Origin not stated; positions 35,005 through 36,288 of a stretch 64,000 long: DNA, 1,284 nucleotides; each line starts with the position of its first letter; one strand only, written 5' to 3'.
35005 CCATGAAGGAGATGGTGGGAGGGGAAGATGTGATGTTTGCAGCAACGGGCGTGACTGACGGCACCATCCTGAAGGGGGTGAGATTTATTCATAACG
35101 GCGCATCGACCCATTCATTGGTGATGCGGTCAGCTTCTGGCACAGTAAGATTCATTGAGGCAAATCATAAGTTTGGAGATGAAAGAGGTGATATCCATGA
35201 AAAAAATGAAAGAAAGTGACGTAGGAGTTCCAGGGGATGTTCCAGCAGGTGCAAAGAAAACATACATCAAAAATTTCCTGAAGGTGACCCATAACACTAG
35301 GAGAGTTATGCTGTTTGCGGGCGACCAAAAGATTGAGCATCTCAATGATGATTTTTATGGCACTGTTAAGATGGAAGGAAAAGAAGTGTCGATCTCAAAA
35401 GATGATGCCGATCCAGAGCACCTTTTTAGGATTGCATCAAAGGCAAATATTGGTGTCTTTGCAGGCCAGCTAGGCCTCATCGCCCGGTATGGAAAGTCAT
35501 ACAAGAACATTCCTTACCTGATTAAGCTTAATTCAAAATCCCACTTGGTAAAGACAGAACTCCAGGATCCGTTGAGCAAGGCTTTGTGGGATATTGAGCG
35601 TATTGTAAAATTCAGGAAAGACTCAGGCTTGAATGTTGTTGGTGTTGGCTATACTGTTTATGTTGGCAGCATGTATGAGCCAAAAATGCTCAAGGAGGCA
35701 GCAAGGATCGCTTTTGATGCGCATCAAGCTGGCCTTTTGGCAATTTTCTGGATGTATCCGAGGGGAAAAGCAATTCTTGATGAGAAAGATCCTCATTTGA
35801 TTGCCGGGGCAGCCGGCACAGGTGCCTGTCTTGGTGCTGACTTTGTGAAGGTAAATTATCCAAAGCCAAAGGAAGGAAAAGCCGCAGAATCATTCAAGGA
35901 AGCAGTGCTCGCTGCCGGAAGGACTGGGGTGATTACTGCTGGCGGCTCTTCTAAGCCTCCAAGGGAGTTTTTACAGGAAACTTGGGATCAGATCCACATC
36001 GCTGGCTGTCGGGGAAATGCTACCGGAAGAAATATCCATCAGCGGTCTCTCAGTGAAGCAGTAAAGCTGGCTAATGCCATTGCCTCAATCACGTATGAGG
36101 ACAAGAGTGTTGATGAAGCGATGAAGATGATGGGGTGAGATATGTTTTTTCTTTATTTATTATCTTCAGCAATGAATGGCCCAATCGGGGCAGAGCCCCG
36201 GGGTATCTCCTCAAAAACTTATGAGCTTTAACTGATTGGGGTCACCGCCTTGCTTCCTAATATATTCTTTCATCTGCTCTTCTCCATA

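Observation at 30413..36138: Non-oxidative pentose-phosphate genes plus GlpX-type bisphosphatase and FbaB aldolase placed directly downstream of the heptose cassette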

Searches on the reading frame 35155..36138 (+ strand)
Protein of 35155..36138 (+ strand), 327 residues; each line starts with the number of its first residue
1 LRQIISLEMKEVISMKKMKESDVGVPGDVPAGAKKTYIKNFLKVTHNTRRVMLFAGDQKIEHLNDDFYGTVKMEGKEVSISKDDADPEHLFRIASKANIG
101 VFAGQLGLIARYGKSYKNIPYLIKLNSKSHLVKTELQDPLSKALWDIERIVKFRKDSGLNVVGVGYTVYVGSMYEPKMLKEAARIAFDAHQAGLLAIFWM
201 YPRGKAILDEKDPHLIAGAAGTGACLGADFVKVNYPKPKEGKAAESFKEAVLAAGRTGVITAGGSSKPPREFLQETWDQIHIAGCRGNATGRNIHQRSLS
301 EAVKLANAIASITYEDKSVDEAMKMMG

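Call 3: search_protein_families(library=pfam, proteins=[window:35155-36138:+])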
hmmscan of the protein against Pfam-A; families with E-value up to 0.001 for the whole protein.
window:35155-36138:+ (327 aa): 1 family
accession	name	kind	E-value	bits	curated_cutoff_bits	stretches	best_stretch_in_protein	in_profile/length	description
PF01791.15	DeoC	-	5e-46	157.6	23.8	1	52-297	2-229/229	DeoC/LacD family aldolase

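Call 5: search_protein_families(library=ncbifam, proteins=[window:35155-36138:+])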
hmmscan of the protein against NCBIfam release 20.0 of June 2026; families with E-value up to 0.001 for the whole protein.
window:35155-36138:+ (327 aa): 10 families
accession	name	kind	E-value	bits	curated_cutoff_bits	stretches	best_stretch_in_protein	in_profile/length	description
NF005321.0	PRK06852.1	equivalog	7.6e-145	481.8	420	1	16-326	2-304/308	aldolase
NF005556.0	PRK07226.1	subfamily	1.5e-32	113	241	1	104-326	58-264/267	2-amino-3,7-dideoxy-D-threo-hept-6-ulosonate synthase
NF006704.0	PRK09250.1-1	equivalog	7.7e-29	100.5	277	1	82-312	61-304/308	class I fructose-bisphosphate aldolase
TIGR01949.1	ADH_synth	equivalog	3.1e-26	92.6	299.45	1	163-324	104-255/255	2-amino-3,7-dideoxy-D-threo-hept-6-ulosonate synthase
NF040816.1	Fbpase1_Arch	equivalog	1.9e-25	89.8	430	1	80-326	37-270/271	class I fructose-bisphosphate aldolase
NF006707.0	PRK09250.1-4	equivalog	4.9e-18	65.3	327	1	84-242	94-250/355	class I fructose-bisphosphate aldolase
NF006705.0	PRK09250.1-2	equivalog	3.7e-13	49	682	1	84-247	91-252/349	class I fructose-bisphosphate aldolase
NF006081.0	PRK08227.1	equivalog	8.9e-13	48.2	297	1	150-325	124-285/291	3-hydroxy-5-phosphonooxypentane-2,4-dione thiolase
NF006706.0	PRK09250.1-3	equivalog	4.4e-12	45.5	664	1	85-241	92-246/350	class I fructose-bisphosphate aldolase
NF041223.1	BagB_FevI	exception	8.5e-12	44.8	500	1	163-307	112-252/257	bagremycin/ferroverdin biosynthesis DhnA-type aldolase BagB/FevI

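Call 34: search_solved_structures(query=window:35197-36138:+, max_evalue=0.001, show_alignments=2)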
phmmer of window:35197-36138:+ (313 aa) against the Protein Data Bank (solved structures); distinct sequences matched with E-value up to 0.001: 8.
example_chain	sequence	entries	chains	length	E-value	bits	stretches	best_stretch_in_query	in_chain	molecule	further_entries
4moz_A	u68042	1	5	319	8.3e-101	340.8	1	2-311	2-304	Fructose-bisphosphate aldolase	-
1ojx_A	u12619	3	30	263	5.2e-31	111.6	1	67-309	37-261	FRUCTOSE-BISPHOSPHATE ALDOLASE CLASS I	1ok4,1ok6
2yce_A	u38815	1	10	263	4.8e-30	108.5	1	67-309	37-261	FRUCTOSE-BISPHOSPHATE ALDOLASE CLASS 1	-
1w8s_A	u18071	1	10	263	1.7e-28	103.4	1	67-309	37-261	FRUCTOSE-BISPHOSPHATE ALDOLASE CLASS I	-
2qjg_A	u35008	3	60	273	5.1e-19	72.3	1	149-311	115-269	Putative aldolase MJ0400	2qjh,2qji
3gkf_O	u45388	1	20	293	1.4e-06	31.4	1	144-310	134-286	Aldolase lsrF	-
3glc_A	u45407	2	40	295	1.5e-06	31.3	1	144-310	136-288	Aldolase lsrF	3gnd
4p2v_A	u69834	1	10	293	8.9e-06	28.8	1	144-310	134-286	Uncharacterized aldolase LsrF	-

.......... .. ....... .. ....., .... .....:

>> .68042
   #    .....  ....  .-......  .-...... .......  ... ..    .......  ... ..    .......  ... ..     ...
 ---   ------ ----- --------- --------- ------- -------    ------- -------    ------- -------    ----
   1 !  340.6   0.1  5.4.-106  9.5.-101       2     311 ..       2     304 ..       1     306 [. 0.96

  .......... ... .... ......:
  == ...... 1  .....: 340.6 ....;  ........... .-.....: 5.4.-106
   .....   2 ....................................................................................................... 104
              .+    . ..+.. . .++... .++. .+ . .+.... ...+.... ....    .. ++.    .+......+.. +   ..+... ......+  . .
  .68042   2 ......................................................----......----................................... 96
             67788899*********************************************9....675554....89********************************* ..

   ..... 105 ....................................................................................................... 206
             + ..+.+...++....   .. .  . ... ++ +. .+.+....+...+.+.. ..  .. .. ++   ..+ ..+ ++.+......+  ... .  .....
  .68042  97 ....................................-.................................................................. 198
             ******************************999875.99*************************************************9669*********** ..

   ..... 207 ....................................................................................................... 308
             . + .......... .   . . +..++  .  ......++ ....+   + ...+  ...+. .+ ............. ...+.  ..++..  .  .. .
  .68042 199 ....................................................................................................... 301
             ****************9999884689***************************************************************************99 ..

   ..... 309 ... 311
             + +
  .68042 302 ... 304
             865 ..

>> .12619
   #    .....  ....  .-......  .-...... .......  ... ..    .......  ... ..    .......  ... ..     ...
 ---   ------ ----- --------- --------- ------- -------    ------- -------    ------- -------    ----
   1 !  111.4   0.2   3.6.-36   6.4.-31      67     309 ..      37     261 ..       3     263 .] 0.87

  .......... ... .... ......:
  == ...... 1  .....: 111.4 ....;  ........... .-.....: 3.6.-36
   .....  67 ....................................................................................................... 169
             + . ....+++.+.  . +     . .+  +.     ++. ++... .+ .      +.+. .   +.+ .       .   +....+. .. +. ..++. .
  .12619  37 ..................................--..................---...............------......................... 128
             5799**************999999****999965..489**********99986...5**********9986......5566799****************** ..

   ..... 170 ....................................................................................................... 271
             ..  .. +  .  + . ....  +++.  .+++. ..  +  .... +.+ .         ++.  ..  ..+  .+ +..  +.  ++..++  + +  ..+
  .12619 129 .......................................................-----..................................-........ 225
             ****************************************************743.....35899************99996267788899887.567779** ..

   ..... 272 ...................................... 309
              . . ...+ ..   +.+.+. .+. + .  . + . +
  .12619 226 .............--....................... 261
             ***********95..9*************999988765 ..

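Call 36: search_protein_representatives(protein=window:35197-36138:+)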
Query: 313 residues. Proteins with E-value up to 0.001 (for the whole library): 776; up to 1e-10: 332; up to 1e-30: 115. The best 150 are listed.
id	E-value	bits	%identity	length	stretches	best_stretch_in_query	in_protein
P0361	1.1e-111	389.7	61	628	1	9-310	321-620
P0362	6.5e-110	383.9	60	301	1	4-310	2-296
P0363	1.0e-108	379.9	60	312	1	7-309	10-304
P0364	8.9e-101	353.9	56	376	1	4-310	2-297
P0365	2.1e-88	313.3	53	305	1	11-307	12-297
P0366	2.3e-84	300.0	50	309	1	1-312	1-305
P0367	1.8e-83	297.1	60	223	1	92-309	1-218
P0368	1.9e-82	293.7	49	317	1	10-308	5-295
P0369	3.6e-82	292.8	50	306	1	7-310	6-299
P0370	1.3e-78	281.1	46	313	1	6-310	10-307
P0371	1.3e-78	281.1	48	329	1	5-307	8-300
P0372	3.7e-77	276.3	56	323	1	6-253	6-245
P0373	1.9e-73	264.1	43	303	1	8-312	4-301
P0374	6.2e-70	252.6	46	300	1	8-311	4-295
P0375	1.5e-69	251.3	45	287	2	72-311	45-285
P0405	4.9e-55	203.7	46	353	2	5-196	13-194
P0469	8.7e-32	127.4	41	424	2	97-310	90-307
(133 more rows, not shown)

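Call 37: search_protein_families(library=pfam, proteins=[P0361, P0364, P0469, P0405])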
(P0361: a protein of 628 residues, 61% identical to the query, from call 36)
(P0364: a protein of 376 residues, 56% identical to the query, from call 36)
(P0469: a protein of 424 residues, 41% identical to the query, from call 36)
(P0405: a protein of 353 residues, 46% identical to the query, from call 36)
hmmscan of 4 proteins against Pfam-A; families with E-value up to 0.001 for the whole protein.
P0361 (628 aa): 3 families
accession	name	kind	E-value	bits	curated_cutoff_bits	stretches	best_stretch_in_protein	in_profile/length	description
PF01791.15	DeoC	-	1e-46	159.9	23.8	1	351-593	3-229/229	DeoC/LacD family aldolase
PF18913.5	FBPase_C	-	2.5e-38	131.2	27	1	167-290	2-126/127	Fructose-1-6-bisphosphatase, C-terminal domain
PF00316.25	FBPase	-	2.4e-31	109.2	34.8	1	11-163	18-191/191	Fructose-1-6-bisphosphatase, N-terminal domain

P0364 (376 aa): 1 family
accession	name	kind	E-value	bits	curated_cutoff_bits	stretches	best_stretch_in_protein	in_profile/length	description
PF01791.15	DeoC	-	1.8e-47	162.4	23.8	1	36-270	2-229/229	DeoC/LacD family aldolase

P0469 (424 aa): 1 family
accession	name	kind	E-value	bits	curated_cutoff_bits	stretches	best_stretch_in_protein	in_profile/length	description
PF01791.15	DeoC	-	2.2e-10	41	23.8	1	97-204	55-155/229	DeoC/LacD family aldolase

P0405 (353 aa): 1 family
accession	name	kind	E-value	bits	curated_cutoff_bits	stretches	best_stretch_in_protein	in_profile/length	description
PF01791.15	DeoC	-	1e-22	81.4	23.8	1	46-311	2-228/229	DeoC/LacD family aldolase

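Call 38: list_cluster_members(proteins=[P0361, P0362, P0363, P0364, P0365, P0366, P0368, P0369, P0370, P0371])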
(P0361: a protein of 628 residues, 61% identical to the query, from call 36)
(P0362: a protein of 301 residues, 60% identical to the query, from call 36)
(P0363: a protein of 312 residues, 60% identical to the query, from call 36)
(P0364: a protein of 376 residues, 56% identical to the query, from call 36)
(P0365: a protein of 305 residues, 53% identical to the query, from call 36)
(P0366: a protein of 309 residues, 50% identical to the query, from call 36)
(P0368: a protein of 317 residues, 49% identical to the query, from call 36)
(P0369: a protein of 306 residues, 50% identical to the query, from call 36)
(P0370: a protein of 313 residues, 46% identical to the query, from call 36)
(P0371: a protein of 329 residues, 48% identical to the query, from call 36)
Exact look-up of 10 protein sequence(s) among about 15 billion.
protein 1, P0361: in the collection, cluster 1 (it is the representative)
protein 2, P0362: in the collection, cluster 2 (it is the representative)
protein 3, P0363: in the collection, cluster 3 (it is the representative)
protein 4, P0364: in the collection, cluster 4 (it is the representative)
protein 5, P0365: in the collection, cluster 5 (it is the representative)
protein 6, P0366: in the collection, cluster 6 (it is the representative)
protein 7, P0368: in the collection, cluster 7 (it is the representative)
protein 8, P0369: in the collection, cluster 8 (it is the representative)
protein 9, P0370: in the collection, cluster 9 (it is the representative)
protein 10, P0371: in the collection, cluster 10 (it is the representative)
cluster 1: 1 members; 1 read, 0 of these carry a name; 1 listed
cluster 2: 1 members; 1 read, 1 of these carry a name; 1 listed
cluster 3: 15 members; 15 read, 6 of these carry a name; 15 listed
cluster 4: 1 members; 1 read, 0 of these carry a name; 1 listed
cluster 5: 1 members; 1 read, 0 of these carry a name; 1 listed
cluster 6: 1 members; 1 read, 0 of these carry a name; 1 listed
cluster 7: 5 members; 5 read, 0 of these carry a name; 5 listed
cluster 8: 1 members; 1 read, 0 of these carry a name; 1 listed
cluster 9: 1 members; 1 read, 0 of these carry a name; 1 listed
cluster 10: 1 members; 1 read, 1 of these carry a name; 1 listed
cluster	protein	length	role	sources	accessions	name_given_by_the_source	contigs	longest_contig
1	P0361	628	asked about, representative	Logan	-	-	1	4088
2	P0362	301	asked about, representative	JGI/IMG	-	fructose-bisphosphate aldolase / 6-deoxy-5-ketofructose 1-phosphate synthase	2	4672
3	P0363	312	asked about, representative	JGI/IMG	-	-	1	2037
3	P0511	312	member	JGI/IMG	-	fructose-bisphosphate aldolase/6-deoxy-5-ketofructose 1-phosphate synthase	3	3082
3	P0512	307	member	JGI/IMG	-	fructose-bisphosphate aldolase/6-deoxy-5-ketofructose 1-phosphate synthase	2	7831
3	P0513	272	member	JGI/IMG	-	fructose-bisphosphate aldolase/6-deoxy-5-ketofructose 1-phosphate synthase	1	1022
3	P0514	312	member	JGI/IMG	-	fructose-bisphosphate aldolase / 6-deoxy-5-ketofructose 1-phosphate synthase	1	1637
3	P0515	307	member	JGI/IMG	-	fructose-bisphosphate aldolase/6-deoxy-5-ketofructose 1-phosphate synthase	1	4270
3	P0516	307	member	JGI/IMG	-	fructose-bisphosphate aldolase/6-deoxy-5-ketofructose 1-phosphate synthase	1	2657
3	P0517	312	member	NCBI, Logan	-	-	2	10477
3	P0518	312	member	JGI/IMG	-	-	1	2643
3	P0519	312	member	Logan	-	-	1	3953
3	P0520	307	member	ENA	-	-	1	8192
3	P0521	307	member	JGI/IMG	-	-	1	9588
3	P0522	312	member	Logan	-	-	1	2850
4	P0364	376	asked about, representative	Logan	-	-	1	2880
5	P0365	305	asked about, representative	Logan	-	-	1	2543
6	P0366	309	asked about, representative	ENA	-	-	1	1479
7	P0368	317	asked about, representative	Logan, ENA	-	-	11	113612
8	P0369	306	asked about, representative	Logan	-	-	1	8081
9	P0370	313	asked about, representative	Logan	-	-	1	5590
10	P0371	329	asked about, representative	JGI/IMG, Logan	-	fructose-bisphosphate aldolase/6-deoxy-5-ketofructose 1-phosphate synthase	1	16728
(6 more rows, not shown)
